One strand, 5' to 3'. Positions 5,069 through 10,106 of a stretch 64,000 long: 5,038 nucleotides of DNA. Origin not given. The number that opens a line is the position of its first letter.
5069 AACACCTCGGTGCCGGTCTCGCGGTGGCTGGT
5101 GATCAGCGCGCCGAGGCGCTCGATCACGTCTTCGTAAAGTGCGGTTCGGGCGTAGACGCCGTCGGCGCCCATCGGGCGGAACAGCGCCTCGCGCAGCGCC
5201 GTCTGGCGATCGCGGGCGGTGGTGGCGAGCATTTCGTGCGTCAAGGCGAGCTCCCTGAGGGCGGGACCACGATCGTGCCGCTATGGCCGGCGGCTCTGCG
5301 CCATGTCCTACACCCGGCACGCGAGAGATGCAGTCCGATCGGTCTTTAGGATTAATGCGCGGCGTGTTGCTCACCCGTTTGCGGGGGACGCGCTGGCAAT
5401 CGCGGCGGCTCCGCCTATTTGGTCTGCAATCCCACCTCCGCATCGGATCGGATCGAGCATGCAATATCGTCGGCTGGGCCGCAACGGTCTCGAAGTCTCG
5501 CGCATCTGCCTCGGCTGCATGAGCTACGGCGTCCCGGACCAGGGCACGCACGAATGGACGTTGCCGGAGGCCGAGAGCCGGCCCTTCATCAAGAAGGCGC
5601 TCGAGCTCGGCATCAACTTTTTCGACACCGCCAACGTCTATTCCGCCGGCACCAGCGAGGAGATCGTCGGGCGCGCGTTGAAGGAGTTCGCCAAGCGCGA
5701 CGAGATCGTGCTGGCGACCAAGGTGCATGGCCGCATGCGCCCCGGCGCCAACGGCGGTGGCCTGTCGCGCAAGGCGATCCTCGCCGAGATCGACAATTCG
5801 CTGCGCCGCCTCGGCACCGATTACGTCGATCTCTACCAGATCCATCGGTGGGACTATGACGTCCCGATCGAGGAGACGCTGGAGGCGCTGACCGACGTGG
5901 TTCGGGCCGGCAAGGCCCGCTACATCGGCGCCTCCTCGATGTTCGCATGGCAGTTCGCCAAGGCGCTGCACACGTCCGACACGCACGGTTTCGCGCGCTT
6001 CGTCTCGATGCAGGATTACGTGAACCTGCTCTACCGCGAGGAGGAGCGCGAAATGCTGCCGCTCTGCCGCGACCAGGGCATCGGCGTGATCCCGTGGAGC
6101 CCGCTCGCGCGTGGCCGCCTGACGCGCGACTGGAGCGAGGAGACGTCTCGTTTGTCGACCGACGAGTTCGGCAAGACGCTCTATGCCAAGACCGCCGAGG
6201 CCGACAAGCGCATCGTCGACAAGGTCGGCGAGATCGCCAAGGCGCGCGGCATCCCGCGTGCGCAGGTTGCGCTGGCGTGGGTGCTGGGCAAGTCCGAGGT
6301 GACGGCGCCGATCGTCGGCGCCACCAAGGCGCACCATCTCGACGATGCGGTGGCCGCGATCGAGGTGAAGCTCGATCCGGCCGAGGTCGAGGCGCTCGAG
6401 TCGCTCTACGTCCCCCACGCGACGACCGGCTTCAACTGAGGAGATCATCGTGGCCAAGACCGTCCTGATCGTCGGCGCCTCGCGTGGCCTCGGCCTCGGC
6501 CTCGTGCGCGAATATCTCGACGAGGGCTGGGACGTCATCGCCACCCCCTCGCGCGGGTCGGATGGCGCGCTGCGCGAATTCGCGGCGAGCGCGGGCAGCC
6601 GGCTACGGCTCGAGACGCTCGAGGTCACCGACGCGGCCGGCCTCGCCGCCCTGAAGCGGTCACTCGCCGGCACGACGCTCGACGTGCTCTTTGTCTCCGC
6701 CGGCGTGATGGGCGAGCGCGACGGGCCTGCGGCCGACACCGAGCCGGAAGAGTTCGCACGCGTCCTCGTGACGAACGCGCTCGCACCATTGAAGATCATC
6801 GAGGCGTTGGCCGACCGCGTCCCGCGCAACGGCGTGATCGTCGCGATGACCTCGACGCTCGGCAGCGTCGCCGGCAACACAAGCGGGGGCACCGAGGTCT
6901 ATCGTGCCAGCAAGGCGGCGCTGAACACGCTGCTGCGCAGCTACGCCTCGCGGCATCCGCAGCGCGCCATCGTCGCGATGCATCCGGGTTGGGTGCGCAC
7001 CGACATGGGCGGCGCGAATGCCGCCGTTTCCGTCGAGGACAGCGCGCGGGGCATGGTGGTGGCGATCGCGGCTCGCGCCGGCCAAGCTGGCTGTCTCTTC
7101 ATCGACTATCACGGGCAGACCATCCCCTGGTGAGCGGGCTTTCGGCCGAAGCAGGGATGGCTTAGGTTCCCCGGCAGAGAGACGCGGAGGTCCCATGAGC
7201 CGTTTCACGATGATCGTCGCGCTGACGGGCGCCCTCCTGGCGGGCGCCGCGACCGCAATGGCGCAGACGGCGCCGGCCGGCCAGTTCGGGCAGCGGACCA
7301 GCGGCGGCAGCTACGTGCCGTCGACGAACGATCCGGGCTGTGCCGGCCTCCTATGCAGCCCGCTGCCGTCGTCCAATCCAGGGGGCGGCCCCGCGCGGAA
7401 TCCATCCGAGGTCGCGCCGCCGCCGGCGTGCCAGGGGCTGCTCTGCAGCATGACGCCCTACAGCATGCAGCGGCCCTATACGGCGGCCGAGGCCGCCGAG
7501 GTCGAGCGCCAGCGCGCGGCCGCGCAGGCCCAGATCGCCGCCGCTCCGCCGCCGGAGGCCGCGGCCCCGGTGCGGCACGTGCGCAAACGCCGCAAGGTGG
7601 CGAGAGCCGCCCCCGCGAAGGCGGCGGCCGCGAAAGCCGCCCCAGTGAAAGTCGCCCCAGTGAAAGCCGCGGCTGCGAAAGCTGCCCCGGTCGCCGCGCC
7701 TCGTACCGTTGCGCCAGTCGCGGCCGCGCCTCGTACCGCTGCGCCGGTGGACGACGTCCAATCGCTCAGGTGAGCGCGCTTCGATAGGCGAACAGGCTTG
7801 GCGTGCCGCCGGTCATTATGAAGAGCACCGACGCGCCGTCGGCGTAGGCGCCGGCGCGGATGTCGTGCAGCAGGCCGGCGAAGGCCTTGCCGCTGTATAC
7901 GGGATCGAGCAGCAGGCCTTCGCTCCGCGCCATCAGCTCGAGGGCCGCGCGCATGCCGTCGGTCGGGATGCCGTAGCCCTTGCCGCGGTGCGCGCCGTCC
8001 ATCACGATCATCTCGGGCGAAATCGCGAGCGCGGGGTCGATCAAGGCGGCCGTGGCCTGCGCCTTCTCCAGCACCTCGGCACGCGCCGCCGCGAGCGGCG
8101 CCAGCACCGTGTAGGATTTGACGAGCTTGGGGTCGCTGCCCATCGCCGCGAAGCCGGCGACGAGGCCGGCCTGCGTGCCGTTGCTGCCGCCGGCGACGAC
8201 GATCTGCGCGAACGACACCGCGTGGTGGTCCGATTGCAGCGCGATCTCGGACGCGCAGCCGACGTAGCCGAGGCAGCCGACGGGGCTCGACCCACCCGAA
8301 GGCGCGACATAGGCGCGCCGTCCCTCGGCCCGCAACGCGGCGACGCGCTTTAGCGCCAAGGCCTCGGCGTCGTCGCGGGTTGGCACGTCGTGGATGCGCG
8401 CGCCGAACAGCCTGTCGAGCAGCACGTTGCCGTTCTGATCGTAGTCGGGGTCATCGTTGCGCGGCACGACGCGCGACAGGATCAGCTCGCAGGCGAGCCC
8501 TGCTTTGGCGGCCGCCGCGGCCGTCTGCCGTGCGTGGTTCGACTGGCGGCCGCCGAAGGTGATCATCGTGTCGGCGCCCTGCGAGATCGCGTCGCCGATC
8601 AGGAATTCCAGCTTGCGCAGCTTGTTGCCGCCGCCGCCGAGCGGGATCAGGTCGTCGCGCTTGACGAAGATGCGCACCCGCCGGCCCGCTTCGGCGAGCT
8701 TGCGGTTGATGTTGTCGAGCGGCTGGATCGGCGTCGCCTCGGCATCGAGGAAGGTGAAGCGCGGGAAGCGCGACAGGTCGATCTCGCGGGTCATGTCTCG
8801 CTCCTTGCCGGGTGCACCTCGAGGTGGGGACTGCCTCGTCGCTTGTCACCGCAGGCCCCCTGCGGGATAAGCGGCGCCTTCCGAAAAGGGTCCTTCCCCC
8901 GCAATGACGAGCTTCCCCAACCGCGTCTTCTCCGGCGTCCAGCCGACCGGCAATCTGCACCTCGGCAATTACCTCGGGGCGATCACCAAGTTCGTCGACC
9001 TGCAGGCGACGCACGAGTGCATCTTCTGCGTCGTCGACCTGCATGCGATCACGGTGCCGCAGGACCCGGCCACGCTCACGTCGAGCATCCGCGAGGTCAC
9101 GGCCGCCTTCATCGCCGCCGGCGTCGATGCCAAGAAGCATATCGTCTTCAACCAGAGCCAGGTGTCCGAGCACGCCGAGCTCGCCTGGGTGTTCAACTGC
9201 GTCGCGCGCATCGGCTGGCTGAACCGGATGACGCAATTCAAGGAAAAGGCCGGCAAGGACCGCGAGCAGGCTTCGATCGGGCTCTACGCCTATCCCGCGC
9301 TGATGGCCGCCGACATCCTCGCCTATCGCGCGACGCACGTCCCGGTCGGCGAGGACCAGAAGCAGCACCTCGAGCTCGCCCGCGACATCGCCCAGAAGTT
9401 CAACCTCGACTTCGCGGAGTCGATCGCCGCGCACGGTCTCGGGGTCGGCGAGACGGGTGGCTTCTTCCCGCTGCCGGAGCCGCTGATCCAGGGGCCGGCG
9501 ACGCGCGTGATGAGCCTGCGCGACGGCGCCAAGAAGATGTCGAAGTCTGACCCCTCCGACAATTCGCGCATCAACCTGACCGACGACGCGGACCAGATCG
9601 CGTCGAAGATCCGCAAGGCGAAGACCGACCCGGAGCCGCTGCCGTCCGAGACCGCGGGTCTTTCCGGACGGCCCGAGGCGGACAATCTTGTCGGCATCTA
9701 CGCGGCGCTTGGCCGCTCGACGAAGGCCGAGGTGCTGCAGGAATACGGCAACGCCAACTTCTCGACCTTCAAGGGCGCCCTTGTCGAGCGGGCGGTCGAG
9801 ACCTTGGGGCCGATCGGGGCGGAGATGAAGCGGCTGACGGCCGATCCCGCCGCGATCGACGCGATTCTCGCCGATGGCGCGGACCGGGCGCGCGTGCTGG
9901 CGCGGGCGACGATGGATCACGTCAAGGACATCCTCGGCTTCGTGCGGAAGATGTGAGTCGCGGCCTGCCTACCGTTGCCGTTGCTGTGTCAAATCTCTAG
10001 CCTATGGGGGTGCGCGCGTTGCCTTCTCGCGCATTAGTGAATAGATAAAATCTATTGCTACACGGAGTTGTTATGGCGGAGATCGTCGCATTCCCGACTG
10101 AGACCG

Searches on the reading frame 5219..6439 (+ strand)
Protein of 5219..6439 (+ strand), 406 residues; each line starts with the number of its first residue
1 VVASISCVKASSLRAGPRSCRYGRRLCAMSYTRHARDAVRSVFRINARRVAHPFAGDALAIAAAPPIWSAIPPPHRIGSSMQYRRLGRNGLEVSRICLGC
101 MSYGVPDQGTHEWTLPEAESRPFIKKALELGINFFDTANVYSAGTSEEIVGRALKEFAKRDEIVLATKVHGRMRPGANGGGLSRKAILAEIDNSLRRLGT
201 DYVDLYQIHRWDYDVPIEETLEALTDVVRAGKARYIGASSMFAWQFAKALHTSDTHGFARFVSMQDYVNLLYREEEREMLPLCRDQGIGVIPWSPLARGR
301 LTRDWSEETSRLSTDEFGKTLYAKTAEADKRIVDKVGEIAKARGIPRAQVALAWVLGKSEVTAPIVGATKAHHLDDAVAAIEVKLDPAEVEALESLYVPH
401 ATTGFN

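Call 70: search_protein_families(library=pfam, proteins=[window:5219-6439:+], max_evalue=0.00001)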
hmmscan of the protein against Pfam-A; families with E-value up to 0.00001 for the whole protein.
window:5219-6439:+ (406 aa): 1 family
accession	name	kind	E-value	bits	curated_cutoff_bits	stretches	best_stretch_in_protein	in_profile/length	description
PF00248.27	Aldo_ket_red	-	7.8e-78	261.9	24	1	95-397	1-290/291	Aldo/keto reductase family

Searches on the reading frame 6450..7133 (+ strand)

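Call 34: search_protein_families(library=pfam, proteins=[window:6450-7133:+], max_evalue=0.001)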
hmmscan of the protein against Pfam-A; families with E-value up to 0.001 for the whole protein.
window:6450-7133:+ (227 aa): 4 families
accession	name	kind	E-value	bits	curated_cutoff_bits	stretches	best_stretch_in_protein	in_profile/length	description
PF00106.31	adh_short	-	1.7e-25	90.1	26.6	1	3-188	1-188/195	short chain dehydrogenase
PF13561.12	adh_short_C2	-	7.6e-22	78.5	27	1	9-190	1-184/236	Enoyl-(Acyl carrier protein) reductase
PF01370.27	Epimerase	-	9.8e-09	35.4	20.9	1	5-177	1-168/240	NAD dependent epimerase/dehydratase family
PF08659.16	KR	-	1.5e-06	28.7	22.6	1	4-168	2-166/180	KR domain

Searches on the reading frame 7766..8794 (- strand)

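Call 34: search_protein_families(library=pfam, proteins=[window:7766-8794:-], max_evalue=0.001)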
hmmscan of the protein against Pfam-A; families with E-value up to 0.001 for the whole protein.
window:7766-8794:- (342 aa): 1 family
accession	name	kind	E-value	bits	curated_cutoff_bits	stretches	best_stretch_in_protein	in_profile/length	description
PF00291.31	PALP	-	5.4e-45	154.4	35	1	20-329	7-295/295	Pyridoxal-phosphate dependent enzyme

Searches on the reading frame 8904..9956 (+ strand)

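Call 34: search_protein_families(library=pfam, proteins=[window:8904-9956:+], max_evalue=0.001)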
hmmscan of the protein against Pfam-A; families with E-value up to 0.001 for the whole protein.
window:8904-9956:+ (350 aa): 1 family
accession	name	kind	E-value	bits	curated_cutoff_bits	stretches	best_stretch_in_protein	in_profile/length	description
PF00579.31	tRNA-synt_1b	-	3.1e-73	247.1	21.1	1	5-291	5-281/292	tRNA synthetases class I (W and Y)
